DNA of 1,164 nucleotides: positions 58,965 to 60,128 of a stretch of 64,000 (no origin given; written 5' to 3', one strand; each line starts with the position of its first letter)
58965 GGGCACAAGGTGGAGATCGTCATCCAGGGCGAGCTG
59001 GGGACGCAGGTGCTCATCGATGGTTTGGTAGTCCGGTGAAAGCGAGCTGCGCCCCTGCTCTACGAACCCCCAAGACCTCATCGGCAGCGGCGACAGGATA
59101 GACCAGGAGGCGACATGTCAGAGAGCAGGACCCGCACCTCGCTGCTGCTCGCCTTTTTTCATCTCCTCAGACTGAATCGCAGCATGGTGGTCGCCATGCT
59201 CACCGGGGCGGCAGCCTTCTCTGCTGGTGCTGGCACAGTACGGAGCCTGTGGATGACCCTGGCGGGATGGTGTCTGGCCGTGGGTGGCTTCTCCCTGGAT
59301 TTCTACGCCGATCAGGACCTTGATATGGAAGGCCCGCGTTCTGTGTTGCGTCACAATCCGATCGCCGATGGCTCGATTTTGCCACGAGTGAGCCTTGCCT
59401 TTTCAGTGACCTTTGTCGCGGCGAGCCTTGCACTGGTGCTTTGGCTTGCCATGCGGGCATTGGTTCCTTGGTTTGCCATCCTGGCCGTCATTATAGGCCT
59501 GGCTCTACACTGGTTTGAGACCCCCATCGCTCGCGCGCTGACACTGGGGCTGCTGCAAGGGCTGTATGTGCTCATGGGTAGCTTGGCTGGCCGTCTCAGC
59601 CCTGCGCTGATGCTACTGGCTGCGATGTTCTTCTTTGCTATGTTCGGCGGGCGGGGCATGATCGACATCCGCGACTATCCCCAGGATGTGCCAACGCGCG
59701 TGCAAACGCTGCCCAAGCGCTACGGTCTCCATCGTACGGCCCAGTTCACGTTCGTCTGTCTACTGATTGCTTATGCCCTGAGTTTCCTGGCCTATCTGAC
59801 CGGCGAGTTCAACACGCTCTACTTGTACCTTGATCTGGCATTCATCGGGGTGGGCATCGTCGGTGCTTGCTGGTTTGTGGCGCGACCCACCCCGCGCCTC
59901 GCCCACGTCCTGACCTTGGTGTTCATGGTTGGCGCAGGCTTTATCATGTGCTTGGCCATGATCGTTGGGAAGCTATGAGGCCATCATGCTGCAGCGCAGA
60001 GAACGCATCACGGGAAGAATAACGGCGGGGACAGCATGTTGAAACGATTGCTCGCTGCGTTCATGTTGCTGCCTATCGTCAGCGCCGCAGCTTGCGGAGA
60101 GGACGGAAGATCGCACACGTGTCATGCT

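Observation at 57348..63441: Extracytoplasmic cluster II: membrane-anchored clan-A glycosidase, UbiA prenyltransferase, LtaS/sulfatase-like enzyme and AlkP-family phosphodiesterase with C-terminal membrane domain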

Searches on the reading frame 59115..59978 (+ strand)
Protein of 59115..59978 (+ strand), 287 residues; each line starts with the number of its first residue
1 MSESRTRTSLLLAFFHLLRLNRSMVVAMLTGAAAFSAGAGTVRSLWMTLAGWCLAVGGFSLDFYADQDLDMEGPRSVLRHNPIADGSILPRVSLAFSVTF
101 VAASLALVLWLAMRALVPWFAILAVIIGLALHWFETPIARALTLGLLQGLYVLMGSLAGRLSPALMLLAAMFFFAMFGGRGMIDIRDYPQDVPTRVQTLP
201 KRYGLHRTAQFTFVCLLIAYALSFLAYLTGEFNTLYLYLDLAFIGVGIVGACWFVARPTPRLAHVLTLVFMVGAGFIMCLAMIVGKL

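Call 3: search_protein_families(library=pfam, proteins=[window:59115-59978:+], max_evalue=0.1)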
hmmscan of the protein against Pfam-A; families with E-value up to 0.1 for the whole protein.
window:59115-59978:+ (287 aa): 1 family
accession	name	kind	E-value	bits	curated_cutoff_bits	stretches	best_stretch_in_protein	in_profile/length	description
PF01040.23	UbiA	-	9.1e-18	64.9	34.2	1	26-266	3-243/250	UbiA prenyltransferase family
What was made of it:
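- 59115..59978 (+): g2: UbiA-superfamily prenyltransferase of a highly conserved Chloroflexota orthogroup. Asp-rich motifs are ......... (59298-59324) and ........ (59664-59687). Pfam UbiA 64.9 bits (call 3).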

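Call 4: search_protein_families(library=ncbifam, proteins=[window:59115-59978:+], max_evalue=0.1)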
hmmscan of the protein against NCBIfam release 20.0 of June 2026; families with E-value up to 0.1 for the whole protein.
window:59115-59978:+ (287 aa): 8 families
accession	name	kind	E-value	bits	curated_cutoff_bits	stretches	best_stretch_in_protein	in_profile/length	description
NF009521.0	PRK12882.1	equivalog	4.5e-15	55.6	296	1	13-255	7-249/280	geranylgeranylglycerol-phosphate geranylgeranyltransferase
NF009523.0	PRK12884.1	equivalog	8.8e-14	51.3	269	1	12-283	5-274/279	prenyltransferase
NF045897.1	SCO3242_trans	equivalog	5.4e-08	32.8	260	1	16-166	4-150/287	SCO3242 family prenyltransferase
TIGR01475.1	ubiA_other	subfamily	4.4e-07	29.6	180.8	1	13-254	14-247/282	UbiA-like polyprenyltransferase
NF009513.0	PRK12872.1-3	equivalog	8.3e-06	25.5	288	1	39-239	50-247/293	prenyltransferase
NF009522.0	PRK12883.1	equivalog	0.00035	20.1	353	1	70-230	61-221/279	geranylgeranylglycerol-phosphate geranylgeranyltransferase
NF009512.0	PRK12872.1-1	equivalog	0.00088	18.9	278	1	166-230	177-241/303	geranylgeranylglycerol-phosphate geranylgeranyltransferase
NF010117.0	PRK13591.1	equivalog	0.045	12.8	238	1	155-237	168-253/307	prenyltransferase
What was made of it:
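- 59115..59978 (+): The best NCBIfam hits are DGGGP-synthase-type models at 55.6 and 51.3 bits against cut-offs of 296 and 269, with no MenA, UbiA, CyoE, ChlG or DPPR-synthase hit (call 4).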

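Call 9: search_solved_structures(query=window:59115-59978:+, max_evalue=1, show_alignments=2)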
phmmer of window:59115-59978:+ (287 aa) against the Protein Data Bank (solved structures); distinct sequences matched with E-value up to 1: 1.
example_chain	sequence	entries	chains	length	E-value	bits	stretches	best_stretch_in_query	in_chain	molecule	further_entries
6m31_A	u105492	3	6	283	9e-06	28.5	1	70-285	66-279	Digeranylgeranylglyceryl phosphate synthase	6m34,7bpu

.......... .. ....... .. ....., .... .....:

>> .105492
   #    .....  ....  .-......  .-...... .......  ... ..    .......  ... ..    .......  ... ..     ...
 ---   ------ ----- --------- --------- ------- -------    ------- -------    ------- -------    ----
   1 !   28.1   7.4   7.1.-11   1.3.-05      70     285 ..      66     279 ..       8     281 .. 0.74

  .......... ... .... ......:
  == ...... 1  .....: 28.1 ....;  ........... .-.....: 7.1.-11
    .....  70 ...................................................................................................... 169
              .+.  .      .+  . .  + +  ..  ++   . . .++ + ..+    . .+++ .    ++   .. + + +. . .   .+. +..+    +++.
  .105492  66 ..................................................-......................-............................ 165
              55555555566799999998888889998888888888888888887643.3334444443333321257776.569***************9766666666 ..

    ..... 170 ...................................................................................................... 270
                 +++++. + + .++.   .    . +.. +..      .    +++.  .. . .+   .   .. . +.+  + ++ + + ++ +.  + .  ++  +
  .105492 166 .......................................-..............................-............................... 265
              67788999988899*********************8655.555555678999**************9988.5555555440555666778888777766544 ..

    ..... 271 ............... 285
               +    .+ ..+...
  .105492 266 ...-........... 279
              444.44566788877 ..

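Call 11: find_homologous_proteins(query=window:59115-59978:+)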
Query window:59115-59978:+ (287 aa): 441 proteins with E <= 0.001 among 8000 candidates; the best 120 are listed.
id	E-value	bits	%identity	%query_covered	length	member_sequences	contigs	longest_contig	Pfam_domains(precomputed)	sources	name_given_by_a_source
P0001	2.5e-180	616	100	100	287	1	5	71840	PF01040.24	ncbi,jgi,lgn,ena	-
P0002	2.7e-151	521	100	84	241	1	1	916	PF01040.24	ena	-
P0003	2.0e-125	436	71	100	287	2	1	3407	PF01040.24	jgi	jgi:4-hydroxybenzoate polyprenyltransferase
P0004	2.2e-125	436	70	100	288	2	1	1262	PF01040.24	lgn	-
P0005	6.4e-124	431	70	100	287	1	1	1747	PF01040.24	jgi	jgi:4-hydroxybenzoate polyprenyltransferase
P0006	8.7e-124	431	71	100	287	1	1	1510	PF01040.24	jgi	jgi:4-hydroxybenzoate polyprenyltransferase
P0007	3.1e-123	429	72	94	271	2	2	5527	PF01040.24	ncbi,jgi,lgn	-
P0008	3.2e-123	429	69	100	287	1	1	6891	PF01040.24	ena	-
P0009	3.4e-123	429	71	99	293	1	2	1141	PF01040.24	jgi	jgi:4-hydroxybenzoate polyprenyltransferase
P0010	4.2e-123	428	70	100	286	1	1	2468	PF01040.24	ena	-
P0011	6.9e-123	428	69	100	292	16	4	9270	PF01040.24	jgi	jgi:4-hydroxybenzoate polyprenyltransferase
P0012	7.0e-123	428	69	100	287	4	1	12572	PF01040.24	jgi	jgi:4-hydroxybenzoate polyprenyltransferase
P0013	8.7e-123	427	69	100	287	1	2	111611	PF01040.24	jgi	jgi:4-hydroxybenzoate polyprenyltransferase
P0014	8.9e-123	427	70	100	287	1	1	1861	PF01040.24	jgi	-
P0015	9.9e-123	427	69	100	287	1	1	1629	PF01040.24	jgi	jgi:4-hydroxybenzoate polyprenyltransferase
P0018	3.6e-122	425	72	94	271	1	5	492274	PF01040.24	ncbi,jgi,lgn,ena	-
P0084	1.9e-118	413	66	100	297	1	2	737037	PF01040.24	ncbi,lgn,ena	-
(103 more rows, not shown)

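Call 12: find_encoding_contigs(protein=P0001, flank=10000, max_places=3)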
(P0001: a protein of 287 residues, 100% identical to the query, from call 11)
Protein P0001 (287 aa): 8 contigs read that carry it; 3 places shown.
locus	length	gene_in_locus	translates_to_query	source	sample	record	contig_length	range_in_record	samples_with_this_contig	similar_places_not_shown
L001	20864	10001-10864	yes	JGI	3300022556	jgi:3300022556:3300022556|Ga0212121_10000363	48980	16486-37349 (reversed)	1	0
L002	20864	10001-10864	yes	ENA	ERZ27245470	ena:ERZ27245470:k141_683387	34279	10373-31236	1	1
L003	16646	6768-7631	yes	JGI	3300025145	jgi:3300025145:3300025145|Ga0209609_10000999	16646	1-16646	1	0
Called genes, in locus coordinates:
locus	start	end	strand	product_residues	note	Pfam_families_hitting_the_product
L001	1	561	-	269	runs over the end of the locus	PF00392:GntR, PF07729:FCD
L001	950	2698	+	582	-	-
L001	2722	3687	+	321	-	PF02810:SEC-C, PF25948:DUF7986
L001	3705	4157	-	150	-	PF17032:Zn_ribbon_15 (faint), PF13248:Zn_ribbon_3 (faint), PF12773:DZR, PF13240:Zn_Ribbon_1 (faint), PF10571:UPF0547 (weak)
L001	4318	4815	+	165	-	PF02577:BFN_dom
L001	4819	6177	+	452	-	PF00772:DnaB, PF03796:DnaB_C, PF06745:ATPase, PF13481:AAA_25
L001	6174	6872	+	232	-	PF07261:DnaB_2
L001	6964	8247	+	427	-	PF01695:IstB_IS21, PF13521:AAA_28 (faint), PF00308:Bac_DnaA, PF00158:Sigma54_activat (faint), PF00931:NB-ARC (faint), PF00004:AAA (weak), PF01695:IstB_IS21, PF00308:Bac_DnaA (weak), +7 more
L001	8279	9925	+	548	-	PF00150:Cellulase (weak)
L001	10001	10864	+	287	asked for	PF01040:UbiA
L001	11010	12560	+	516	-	PF00884:Sulfatase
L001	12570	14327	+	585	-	PF01663:Phosphodiest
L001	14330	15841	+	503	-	PF16257:UxaE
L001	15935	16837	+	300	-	PF00583:Acetyltransf_1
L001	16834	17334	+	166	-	PF19928:DUF6391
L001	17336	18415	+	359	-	PF06144:DNA_pol3_delta, PF21694:DNA_pol3_delta_C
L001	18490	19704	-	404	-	PF00579:tRNA-synt_1b, PF22421:SYY_C-terminal, PF01479:S4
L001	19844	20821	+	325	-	PF01244:Peptidase_M19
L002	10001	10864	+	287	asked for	PF01040:UbiA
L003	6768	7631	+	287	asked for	PF01040:UbiA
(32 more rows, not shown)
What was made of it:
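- Checked: g1 more likely starts at 57393, as the gene callers place it (call 12). It extends from 53432 (BFN domain, dnaB, dnaD-like, dnaC-like) through g1-g4 into a UxaE-like gene, a GNAT acetyltransferase, DUF6391 and holA (call 12).
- The same co-directional run also contains replication genes on both sides, so strand and spacing carry little weight (call 12).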

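Call 13: find_encoding_contigs(protein=P0084, flank=10000, max_places=2)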
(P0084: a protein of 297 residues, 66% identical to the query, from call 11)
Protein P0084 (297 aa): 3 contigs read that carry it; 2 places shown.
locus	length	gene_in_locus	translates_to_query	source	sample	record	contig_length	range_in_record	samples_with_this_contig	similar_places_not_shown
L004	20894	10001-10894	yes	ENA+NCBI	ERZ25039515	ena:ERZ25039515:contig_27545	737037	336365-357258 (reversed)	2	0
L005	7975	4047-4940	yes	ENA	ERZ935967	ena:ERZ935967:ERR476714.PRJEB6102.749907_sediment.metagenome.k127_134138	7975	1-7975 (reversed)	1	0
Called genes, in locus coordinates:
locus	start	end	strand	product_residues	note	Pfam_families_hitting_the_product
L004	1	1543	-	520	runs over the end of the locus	PF00389:2-Hacid_dh, PF02826:2-Hacid_dh_C, PF19304:PGDH_inter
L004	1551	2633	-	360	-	PF00266:Aminotran_5, PF01053:Cys_Met_Meta_PP (weak)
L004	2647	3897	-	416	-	PF00579:tRNA-synt_1b, PF22421:SYY_C-terminal (weak), PF01479:S4 (weak)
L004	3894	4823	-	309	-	PF06574:FAD_syn, PF01467:CTP_transf_like, PF01687:Flavokinase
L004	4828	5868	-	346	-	PF18152:DAHP_snth_FXD, PF00793:DAHP_synth_1, PF03102:NeuB (weak)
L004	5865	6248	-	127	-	PF07736:CM_1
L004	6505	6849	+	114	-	PF06262:Zincin_1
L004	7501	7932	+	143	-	-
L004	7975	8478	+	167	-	PF19620:DUF6125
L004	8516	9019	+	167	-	PF19620:DUF6125 (weak)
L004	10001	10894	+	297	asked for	PF01040:UbiA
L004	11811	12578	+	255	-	-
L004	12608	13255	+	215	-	PF01810:LysE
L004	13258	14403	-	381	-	PF00478:IMPDH, PF03060:NMO (faint), PF01070:FMN_dh, PF01645:Glu_synthase (weak)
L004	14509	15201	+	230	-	PF00590:TP_methylase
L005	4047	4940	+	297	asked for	PF01040:UbiA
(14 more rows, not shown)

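Call 14: find_encoding_contigs(protein=P0018, flank=10000, max_places=2)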
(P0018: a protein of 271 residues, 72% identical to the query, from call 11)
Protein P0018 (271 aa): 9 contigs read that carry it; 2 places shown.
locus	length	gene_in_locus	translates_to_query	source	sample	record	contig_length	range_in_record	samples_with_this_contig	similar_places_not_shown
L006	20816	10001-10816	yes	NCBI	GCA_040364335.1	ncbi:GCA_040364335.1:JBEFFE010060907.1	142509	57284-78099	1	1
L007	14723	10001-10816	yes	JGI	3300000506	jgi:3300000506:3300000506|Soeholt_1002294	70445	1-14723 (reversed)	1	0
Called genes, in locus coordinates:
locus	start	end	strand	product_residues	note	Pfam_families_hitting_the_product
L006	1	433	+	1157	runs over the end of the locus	PF01704:UDPGP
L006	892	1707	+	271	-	PF12838:Fer4_7 (faint), PF13183:Fer4_8 (faint), PF13187:Fer4_9 (faint), PF13534:Fer4_17 (faint), PF12797:Fer4_2 (faint), PF00037:Fer4 (weak), PF12837:Fer4_6 (faint), PF13237:Fer4_10 (faint), +1 more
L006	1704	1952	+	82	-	PF01988:VIT1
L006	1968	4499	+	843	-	PF00690:Cation_ATPase_N, PF00122:E1-E2_ATPase, PF00702:Hydrolase, PF13246:Cation_ATPase, PF00689:Cation_ATPase_C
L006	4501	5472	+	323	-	PF00365:PFK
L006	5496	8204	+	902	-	PF03706:LPG_synthase_TM, PF16995:tRNA-synt_2_TM (weak), PF09924:LPG_synthase_C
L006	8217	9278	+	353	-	PF03706:LPG_synthase_TM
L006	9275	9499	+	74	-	-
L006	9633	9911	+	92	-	PF13378:MR_MLE_C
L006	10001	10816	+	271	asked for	PF01040:UbiA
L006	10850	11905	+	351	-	PF01208:URO-D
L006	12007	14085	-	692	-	PF03030:H_PPase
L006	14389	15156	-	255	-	-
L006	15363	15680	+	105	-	PF00430:ATP-synt_B (weak)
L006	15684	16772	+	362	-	PF01992:vATP-synt_AC39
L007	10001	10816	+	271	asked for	PF01040:UbiA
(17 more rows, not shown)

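Call 33: search_protein_families(library=pfam, proteins=[L001:14330-15841:+, L001:15935-16837:+, L001:16834-17334:+], max_evalue=0.01)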
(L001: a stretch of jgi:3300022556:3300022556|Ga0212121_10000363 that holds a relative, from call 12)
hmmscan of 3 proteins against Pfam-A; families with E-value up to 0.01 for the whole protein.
L001:14330-15841:+ (503 aa): 1 family
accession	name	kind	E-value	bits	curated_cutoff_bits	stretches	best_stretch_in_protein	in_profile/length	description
PF16257.11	UxaE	-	2.6e-143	478.6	27.1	1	19-499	1-474/475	tagaturonate epimerase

L001:15935-16837:+ (300 aa): 4 families
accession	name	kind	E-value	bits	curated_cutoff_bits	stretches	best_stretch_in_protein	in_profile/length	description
PF00583.31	Acetyltransf_1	-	3.7e-14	53.4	20.7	1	26-127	12-115/116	Acetyltransferase (GNAT) family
PF13302.13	Acetyltransf_3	-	0.00011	23.3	25.4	1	8-129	3-138/138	Acetyltransferase (GNAT) domain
PF13508.13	Acetyltransf_7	-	0.0003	21.5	27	1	46-106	2-63/84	Acetyltransferase (GNAT) domain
PF13673.13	Acetyltransf_10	-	0.0032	17.9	23.6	1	31-116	14-96/128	Acetyltransferase (GNAT) domain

L001:16834-17334:+ (166 aa): 1 family
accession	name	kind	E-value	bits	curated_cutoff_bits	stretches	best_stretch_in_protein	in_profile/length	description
PF19928.4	DUF6391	-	1.5e-39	135.7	33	1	12-148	2-134/134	Domain of unknown function (DUF6391)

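Call 39: find_related_loci(query=A4, collection=metagenome_contigs, flank=10000)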
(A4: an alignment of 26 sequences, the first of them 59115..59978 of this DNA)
Query A4 (287 aa) in metagenome_contigs; peptide patterns used: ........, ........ (x = any residue, [..] = any of these).
230 stretches matched a pattern; 151 encode a relative of the query (tblastn E <= 1e-3); the best 80 are kept; 80 distinct loci.
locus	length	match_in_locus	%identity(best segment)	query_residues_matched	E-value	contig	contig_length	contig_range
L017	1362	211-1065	70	3-287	4e-138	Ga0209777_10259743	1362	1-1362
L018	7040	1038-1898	68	1-287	1e-125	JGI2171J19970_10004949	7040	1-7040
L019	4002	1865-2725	68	1-287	1e-127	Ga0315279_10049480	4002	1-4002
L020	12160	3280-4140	68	1-287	4e-125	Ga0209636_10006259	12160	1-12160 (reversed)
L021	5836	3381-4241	68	1-287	7e-125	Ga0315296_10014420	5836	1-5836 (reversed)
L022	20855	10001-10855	68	3-287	2e-124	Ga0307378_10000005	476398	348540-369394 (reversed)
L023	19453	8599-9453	68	3-287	2e-124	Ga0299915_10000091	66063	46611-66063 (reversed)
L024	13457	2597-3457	67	1-287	3e-124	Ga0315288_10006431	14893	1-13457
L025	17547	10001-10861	67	1-287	3e-124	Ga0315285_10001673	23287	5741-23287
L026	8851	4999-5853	68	3-287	2e-124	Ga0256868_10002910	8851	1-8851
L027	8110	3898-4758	70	1-287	9e-124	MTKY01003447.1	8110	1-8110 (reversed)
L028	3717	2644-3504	67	1-287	1e-126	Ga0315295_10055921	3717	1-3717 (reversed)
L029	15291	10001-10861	68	1-287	2e-123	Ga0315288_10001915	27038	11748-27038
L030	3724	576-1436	67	1-287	3e-126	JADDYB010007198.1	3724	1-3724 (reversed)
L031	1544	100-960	67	1-287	4e-133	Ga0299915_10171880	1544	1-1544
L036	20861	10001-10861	67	1-287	2e-121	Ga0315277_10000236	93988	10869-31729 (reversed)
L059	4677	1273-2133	66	1-287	2e-115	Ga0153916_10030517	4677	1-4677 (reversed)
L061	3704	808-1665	68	1-287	1e-116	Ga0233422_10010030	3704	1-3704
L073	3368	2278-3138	67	1-287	3e-114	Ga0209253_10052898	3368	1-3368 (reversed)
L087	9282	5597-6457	65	1-287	3e-108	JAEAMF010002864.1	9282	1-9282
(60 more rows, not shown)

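Call 44: search_protein_families(library=pfam, proteins=[L087:1035-1940:-, L087:2184-3128:+, L087:3692-5569:+, L087:6595-8523:+, L087:8435-9262:-], max_evalue=0.01)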
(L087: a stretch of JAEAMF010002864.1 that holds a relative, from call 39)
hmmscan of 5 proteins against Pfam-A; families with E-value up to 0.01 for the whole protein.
L087:1035-1940:- (301 aa): 2 families
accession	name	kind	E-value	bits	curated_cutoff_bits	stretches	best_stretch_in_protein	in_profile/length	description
PF00892.27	EamA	-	7e-34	117.5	28.2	2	164-295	2-131/135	EamA-like transporter family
PF03151.22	TPT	-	0.0036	17.2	30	0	256-297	94-135/291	Triose-phosphate Transporter family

L087:2184-3128:+ (314 aa): 0 families

L087:3692-5569:+ (625 aa): 0 families

L087:6595-8523:+ (642 aa): 3 families
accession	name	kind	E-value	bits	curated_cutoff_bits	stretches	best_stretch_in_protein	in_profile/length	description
PF02445.21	NadA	-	7e-90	301.6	27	1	306-639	2-294/295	Quinolinate synthetase A protein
PF01729.25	QRPTase_C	-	7.2e-63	211.8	23.1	1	118-283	1-169/169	Quinolinate phosphoribosyl transferase, C-terminal domain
PF02749.22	QRPTase_N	-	2.6e-23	82.5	27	1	31-116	1-82/82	Quinolinate phosphoribosyl transferase, N-terminal domain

L087:8435-9262:- (275 aa): 0 families
